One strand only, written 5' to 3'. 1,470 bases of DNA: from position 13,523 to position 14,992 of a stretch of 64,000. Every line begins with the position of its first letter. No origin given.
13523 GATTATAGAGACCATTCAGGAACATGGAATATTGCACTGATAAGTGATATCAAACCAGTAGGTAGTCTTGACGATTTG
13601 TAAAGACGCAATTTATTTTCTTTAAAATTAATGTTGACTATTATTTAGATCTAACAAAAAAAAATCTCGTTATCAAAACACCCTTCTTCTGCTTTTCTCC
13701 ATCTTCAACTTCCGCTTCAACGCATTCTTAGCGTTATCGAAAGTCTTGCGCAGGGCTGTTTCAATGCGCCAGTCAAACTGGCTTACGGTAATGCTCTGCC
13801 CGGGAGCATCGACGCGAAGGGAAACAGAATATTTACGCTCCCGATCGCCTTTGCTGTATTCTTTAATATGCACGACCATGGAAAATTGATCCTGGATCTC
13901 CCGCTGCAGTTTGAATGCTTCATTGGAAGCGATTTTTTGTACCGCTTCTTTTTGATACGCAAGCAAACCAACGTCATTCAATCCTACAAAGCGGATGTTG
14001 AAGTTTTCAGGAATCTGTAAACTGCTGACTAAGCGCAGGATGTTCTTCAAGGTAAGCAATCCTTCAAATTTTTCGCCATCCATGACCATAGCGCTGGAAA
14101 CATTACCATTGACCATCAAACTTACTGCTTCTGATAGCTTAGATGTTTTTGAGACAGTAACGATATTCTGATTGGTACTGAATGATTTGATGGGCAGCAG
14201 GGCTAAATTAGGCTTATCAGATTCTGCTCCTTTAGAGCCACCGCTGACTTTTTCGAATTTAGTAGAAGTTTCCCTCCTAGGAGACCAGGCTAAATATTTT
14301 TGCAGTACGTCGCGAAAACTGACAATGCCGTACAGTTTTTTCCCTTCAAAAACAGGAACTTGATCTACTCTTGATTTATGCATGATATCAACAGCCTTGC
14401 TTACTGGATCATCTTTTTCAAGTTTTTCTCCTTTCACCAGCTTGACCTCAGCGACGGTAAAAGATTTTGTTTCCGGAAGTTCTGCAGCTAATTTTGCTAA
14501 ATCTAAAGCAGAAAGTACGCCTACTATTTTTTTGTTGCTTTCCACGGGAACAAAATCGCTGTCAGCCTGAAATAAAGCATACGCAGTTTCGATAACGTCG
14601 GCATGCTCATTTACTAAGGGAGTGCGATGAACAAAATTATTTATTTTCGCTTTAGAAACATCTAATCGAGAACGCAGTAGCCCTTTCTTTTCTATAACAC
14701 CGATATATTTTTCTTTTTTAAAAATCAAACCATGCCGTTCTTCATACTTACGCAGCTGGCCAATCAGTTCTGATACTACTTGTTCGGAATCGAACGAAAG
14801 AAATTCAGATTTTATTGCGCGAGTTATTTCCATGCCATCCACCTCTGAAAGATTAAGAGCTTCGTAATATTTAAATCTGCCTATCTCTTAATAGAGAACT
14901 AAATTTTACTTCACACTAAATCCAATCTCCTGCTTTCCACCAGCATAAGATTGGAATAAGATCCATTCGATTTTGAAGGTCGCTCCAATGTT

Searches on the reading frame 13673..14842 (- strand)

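Call 22: search_protein_families(library=pfam, proteins=[window:13673-14842:-], max_evalue=0.00001)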
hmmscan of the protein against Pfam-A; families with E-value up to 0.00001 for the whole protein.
window:13673-14842:- (389 aa): 1 family
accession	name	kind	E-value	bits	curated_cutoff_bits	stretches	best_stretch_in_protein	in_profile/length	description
PF00571.33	CBS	-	1.6e-24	86.4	24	2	142-182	13-54/57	CBS domain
